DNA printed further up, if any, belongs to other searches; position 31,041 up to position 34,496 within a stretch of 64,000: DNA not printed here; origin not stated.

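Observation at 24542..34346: Three tandem, deeply diverged ~1050-1090 aa VPS10/BNR propeller proteins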

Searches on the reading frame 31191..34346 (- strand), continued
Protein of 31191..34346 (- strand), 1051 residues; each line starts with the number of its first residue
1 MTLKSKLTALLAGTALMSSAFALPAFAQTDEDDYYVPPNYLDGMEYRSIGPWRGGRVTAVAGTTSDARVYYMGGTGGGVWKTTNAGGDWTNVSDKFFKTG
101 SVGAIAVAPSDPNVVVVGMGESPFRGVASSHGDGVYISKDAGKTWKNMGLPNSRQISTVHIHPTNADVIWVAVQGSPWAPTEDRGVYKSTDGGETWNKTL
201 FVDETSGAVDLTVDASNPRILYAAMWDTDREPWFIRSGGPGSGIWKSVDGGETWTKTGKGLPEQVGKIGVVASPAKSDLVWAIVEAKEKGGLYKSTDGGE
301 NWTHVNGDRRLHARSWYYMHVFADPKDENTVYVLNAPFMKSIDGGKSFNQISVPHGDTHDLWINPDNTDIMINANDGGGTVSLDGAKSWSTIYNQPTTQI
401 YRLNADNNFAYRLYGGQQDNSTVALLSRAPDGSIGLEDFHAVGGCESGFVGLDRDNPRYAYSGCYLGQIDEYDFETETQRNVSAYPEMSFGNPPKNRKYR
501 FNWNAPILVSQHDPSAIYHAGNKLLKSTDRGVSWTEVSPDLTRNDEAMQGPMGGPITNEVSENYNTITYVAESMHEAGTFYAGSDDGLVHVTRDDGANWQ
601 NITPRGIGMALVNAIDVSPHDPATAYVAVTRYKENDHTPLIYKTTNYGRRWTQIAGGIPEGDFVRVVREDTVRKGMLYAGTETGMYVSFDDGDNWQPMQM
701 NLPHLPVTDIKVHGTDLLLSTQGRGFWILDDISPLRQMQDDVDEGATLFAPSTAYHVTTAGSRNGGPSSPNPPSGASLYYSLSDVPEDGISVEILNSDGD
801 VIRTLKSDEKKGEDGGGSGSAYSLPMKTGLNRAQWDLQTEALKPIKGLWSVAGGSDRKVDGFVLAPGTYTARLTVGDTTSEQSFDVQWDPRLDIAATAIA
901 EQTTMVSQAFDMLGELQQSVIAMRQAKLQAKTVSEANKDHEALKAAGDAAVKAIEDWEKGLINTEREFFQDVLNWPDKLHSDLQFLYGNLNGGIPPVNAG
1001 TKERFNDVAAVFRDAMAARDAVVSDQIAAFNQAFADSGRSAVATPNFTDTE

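Call 39: search_solved_structures(query=A1, max_evalue=0.01, show_alignments=3)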
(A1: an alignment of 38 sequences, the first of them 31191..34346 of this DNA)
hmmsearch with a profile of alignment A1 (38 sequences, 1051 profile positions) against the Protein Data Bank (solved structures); distinct sequences matched with E-value up to 0.01: 40.
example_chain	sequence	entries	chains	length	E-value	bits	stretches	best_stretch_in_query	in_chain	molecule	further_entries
3b7f_A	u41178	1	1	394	6.2e-19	70.4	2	54-192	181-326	Glycosyl hydrolase, BNR repeat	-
2cn2_A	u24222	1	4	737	2e-18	68.7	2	237-305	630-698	BETA-1,4-XYLOGLUCAN HYDROLASE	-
6p2m_A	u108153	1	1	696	4.6e-17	64.2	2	236-304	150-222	Type 3a cellulose-binding domain protein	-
1sqj_A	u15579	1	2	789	7e-17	63.6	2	153-303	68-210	oligoxyloglucan reducing-end-specific cellobiohydrolase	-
2ebs_A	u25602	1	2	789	7e-17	63.6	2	153-303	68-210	Oligoxyloglucan reducing end-specific cellobiohydrolase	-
2cn3_A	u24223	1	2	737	8.2e-17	63.3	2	237-305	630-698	BETA-1,4-XYLOGLUCAN HYDROLASE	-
3a0f_A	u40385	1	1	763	8.4e-16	60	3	242-345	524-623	Xyloglucanase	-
7kn8_A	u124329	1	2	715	8.8e-15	56.6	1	242-317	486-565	Cellulase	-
6mgj_A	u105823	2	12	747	1.5e-14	55.8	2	569-699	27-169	Xyloglucanase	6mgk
6p2n_A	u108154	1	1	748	2.5e-13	51.8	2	182-328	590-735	Xyloglucanase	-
5jwz_A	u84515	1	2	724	2.5e-13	51.8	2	237-329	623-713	Cellulose-binding family II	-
6p2l_A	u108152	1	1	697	9.8e-13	49.8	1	55-154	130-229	Glycosyl hydrolase BNR repeat-containing protein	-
6mgl_A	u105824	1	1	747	4.8e-12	47.6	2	238-327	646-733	Xyloglucanase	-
4lgn_A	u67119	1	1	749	5.4e-11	44.1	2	238-302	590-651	Cellulose-binding, family II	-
5fkt_A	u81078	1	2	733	7.3e-11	43.6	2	237-305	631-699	ENDO-1,4-BETA-GLUCANASE/XYLOGLUCANASE, GLY74A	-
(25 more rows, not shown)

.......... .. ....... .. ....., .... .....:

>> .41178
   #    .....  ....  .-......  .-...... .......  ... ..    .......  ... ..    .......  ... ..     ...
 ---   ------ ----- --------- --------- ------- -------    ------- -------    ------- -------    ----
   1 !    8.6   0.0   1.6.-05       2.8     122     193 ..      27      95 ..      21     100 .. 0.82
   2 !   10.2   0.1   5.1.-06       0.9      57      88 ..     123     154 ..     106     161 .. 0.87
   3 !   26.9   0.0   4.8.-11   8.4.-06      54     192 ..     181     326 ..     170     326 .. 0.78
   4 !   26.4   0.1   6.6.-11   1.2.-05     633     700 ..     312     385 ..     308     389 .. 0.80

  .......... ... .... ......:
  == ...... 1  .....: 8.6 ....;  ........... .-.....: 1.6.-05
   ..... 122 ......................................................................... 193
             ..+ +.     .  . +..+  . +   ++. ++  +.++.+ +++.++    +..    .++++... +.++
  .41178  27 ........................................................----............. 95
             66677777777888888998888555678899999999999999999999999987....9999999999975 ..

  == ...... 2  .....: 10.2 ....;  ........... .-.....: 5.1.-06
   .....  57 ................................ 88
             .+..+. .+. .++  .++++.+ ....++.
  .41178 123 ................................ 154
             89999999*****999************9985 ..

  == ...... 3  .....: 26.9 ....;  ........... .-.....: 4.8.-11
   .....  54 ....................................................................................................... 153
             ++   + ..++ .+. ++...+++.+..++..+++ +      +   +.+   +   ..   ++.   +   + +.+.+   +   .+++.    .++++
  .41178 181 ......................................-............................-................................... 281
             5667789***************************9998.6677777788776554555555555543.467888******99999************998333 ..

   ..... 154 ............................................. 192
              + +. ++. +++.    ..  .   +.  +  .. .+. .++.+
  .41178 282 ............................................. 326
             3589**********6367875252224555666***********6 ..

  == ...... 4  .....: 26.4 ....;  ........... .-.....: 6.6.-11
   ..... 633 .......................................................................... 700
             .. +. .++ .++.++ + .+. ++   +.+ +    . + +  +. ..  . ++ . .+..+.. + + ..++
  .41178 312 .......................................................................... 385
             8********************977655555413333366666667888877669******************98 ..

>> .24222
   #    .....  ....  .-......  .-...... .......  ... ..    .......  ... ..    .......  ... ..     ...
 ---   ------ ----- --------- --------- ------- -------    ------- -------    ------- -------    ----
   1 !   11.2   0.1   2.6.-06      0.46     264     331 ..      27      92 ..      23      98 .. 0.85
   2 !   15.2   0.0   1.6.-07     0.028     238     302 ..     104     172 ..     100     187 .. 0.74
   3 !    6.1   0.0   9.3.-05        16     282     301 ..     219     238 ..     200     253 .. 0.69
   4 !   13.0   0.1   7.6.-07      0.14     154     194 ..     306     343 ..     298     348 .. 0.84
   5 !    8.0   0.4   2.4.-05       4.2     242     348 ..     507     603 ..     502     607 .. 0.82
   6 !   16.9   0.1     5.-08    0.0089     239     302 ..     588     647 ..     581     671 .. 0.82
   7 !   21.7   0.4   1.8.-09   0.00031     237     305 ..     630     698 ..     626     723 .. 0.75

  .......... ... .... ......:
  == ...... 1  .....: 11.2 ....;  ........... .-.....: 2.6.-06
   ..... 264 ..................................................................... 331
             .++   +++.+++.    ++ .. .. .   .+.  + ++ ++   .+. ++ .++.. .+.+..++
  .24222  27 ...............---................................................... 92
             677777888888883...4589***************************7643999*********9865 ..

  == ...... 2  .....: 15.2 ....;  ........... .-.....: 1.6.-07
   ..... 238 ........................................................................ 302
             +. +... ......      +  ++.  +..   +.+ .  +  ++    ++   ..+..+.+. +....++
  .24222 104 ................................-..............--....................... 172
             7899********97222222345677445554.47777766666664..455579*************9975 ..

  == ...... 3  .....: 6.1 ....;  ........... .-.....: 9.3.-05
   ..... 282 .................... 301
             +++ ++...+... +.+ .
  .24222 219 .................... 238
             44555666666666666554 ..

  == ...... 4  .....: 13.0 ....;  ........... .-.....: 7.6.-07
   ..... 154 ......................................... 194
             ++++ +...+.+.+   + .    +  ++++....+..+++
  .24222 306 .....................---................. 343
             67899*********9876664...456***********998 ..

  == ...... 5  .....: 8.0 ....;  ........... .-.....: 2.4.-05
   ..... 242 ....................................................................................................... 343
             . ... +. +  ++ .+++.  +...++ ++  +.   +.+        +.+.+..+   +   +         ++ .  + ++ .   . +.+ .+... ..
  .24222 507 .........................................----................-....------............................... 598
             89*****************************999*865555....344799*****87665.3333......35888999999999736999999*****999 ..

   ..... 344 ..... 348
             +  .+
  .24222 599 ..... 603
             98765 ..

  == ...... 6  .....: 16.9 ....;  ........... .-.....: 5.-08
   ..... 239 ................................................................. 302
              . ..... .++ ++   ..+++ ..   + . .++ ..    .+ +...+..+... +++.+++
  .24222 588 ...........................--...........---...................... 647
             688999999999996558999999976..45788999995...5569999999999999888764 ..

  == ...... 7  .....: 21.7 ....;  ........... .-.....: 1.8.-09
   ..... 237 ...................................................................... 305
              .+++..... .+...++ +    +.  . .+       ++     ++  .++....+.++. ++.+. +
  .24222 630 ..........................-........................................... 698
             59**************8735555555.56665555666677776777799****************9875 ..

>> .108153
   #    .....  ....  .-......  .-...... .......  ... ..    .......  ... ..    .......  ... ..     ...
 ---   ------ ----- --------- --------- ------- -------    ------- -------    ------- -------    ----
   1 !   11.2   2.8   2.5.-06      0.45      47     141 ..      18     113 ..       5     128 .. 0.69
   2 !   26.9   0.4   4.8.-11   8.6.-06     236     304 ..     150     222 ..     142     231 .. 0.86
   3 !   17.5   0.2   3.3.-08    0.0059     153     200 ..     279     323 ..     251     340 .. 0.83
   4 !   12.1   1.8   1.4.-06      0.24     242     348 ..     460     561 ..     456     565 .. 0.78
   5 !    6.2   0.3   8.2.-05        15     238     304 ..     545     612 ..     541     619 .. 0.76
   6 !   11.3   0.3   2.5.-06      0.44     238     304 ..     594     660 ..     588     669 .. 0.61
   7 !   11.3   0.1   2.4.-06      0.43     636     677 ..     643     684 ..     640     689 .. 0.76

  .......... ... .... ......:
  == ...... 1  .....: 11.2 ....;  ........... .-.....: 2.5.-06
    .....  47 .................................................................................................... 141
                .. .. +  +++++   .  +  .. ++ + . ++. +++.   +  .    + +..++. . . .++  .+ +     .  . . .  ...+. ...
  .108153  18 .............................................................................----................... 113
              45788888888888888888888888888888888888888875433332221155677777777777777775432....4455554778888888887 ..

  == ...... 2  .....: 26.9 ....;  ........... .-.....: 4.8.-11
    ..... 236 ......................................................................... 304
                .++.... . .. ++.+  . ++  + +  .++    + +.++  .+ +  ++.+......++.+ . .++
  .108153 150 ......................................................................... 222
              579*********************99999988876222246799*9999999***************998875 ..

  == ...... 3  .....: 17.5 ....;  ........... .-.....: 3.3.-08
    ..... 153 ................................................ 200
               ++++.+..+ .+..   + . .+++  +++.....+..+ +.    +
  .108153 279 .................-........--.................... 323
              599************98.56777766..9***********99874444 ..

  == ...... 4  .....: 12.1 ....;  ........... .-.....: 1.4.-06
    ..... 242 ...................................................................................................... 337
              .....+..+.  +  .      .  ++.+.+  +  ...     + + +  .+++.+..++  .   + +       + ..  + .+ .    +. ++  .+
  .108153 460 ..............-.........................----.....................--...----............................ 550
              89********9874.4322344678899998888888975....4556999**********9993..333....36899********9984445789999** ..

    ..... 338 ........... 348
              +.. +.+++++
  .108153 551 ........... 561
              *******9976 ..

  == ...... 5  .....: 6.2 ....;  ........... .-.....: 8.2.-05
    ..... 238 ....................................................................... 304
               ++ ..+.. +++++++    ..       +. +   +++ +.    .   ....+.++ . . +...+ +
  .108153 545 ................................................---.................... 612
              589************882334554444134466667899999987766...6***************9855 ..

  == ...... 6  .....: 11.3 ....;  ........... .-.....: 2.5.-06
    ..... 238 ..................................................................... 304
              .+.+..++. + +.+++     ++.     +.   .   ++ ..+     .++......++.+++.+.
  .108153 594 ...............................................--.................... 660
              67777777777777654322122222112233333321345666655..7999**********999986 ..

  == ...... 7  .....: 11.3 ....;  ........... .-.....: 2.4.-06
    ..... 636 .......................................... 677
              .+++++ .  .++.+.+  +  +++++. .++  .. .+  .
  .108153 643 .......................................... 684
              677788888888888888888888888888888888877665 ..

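Call 41: find_encoding_contigs(protein=P0027, flank=8000, max_places=2)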
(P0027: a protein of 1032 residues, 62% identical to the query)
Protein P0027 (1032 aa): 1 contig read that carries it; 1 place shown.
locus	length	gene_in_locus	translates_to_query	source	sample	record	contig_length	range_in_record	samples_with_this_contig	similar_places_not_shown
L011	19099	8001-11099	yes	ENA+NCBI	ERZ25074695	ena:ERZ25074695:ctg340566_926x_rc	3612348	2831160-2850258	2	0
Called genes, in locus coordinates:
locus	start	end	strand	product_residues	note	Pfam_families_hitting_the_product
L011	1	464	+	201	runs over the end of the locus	PF12802:MarR_2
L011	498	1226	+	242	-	PF13761:DUF4166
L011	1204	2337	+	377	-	PF01118:Semialdhyde_dh, PF03435:Sacchrp_dh_NADP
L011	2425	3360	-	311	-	PF12852:Cupin_6, PF00165:HTH_AraC (weak), PF12833:HTH_18, PF00165:HTH_AraC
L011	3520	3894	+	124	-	PF14325:DUF4383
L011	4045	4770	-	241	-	PF02276:CytoC_RC, PF13428:TPR_14 (faint), PF07719:TPR_2 (weak), PF13181:TPR_8 (weak)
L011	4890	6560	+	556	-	PF00512:HisKA, PF02518:HATPase_c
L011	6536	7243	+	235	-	PF00072:Response_reg, PF00486:Trans_reg_C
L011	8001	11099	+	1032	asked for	PF13088:BNR_2 (faint), PF02012:BNR (faint), PF15902:Sortilin-Vps10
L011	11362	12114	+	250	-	-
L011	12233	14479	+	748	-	PF19310:TOP_N (weak), PF01432:Peptidase_M3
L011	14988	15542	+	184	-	-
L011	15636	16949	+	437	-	PF03572:Peptidase_S41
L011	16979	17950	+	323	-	PF01047:MarR, PF13673:Acetyltransf_10, PF00583:Acetyltransf_1, PF13508:Acetyltransf_7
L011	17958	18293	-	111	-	-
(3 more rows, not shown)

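Call 42: find_encoding_contigs(protein=P0081, flank=8000, max_places=2)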
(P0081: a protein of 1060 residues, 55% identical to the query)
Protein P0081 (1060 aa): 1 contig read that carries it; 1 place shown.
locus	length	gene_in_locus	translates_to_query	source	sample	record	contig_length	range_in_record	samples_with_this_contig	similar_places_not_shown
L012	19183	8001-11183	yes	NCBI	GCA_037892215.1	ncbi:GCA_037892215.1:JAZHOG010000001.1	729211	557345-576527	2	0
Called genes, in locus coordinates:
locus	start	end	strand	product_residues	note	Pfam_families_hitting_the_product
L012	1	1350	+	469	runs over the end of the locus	PF00982:Glyco_transf_20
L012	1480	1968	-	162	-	PF04945:YHS (weak)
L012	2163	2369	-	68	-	-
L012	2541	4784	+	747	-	PF00989:PAS, PF08448:PAS_4, PF13426:PAS_9, PF00989:PAS, PF08448:PAS_4, PF13426:PAS_9, PF00158:Sigma54_activat, PF14532:Sigma54_activ_2, +7 more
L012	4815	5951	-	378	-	PF09982:LpxR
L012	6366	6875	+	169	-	PF04224:DUF417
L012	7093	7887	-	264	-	PF02129:Peptidase_S15 (weak), PF20434:BD-FAE, PF01738:DLH, PF07859:Abhydrolase_3, PF00326:Peptidase_S9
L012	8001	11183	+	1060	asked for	PF02012:BNR (faint), PF13088:BNR_2 (faint), PF15899:BNR_6 (faint), PF15902:Sortilin-Vps10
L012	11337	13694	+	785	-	PF07715:Plug, PF00593:TonB_dep_Rec_b-barrel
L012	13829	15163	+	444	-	PF07690:MFS_1, PF03137:OATP (weak)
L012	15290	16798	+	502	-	PF01565:FAD_binding_4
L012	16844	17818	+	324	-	PF02737:3HCDH_N, PF00725:3HCDH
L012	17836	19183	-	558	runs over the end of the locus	PF02776:TPP_enzyme_N, PF00205:TPP_enzyme_M, PF02775:TPP_enzyme_C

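Call 43: find_encoding_contigs(protein=P0063, flank=8000, max_places=2)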
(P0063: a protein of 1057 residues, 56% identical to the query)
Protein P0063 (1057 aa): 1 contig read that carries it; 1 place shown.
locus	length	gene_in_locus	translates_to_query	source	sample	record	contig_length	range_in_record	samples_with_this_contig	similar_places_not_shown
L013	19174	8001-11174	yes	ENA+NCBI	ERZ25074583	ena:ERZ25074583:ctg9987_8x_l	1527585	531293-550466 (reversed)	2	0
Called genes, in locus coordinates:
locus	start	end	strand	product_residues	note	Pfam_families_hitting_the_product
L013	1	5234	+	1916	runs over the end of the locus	PF01436:NHL (faint), PF17803:Cadherin_4 (faint), PF17892:Cadherin_5 (weak), PF17963:Big_9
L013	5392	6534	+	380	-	PF02353:CMAS, PF13489:Methyltransf_23, PF08241:Methyltransf_11, PF08242:Methyltransf_12, PF13649:Methyltransf_25, PF13847:Methyltransf_31 (weak)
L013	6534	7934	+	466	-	PF01565:FAD_binding_4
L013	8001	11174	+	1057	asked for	PF02012:BNR (faint), PF13088:BNR_2 (faint), PF15902:Sortilin-Vps10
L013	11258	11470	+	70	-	-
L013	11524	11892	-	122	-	PF07237:DUF1428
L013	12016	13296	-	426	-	PF00724:Oxidored_FMN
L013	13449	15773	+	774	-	PF00691:OmpA, PF17803:Cadherin_4, PF17892:Cadherin_5, PF17963:Big_9, PF17803:Cadherin_4, PF17892:Cadherin_5, PF17963:Big_9, PF17803:Cadherin_4, +2 more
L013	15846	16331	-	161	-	PF11625:DUF3253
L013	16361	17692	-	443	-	PF00557:Peptidase_M24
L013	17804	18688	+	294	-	PF01063:Aminotran_4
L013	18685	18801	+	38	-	-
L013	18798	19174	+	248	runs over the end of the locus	PF19798:Sulfotransfer_5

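Call 44: search_protein_families(library=pfam, proteins=[P0003, P0037], max_evalue=1)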
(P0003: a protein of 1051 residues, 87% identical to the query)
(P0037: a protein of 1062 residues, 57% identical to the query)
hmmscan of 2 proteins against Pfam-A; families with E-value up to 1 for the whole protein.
P0003 (1051 aa): 7 families
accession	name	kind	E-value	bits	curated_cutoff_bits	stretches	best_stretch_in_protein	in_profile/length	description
PF15902.12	Sortilin-Vps10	-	4.2e-29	102.1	33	4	135-258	3-113/446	Sortilin, neurotensin receptor 3,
PF02012.26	BNR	-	3.7e-09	35.6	27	1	136-146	1-11/12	BNR/Asp-box repeat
PF24316.1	Tli3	-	0.00066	20.4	27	0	106-153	57-104/129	T6SS Tli3 immunity protein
PF19755.4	DUF6242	-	0.008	16.5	29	0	130-196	162-217/217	Domain of unknown function (DUF6242)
PF14465.12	NFRKB_winged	-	0.059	14.1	22.2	1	952-991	24-63/103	NFRKB Winged Helix-like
PF06787.16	HcgF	-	0.16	12.2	25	1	300-357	8-70/163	FeGP cofactor biosynthesis protein HcgF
PF25600.1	TRIM_CC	-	0.27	11.5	30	1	900-945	53-98/142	TRIM protein coiled-coil region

P0037 (1062 aa): 8 families
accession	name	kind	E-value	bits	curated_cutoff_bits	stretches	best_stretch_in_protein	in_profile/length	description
PF15902.12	Sortilin-Vps10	-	6.5e-32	111.3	33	5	137-263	3-115/446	Sortilin, neurotensin receptor 3,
PF02012.26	BNR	-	1.5e-10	39.9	27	1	248-259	1-12/12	BNR/Asp-box repeat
PF13088.12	BNR_2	-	4.9e-10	39.6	31.4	2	527-658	83-201/277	BNR repeat-like domain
PF15899.11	BNR_6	-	4.7e-07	29.7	27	0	528-541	1-14/14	BNR-Asp box repeat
PF13810.12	DUF4185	-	0.055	13.1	39.5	0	294-317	128-151/309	Domain of unknown function (DUF4185)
PF14465.12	NFRKB_winged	-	0.14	12.9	22.2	1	953-1007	14-68/103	NFRKB Winged Helix-like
PF21548.3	CATSPERB_2nd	-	0.16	11.6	27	0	333-357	259-283/350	CATSPER subunit beta protein 2nd domain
PF13859.12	BNR_3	-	0.95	9.2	27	0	294-311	199-216/308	BNR repeat-like domain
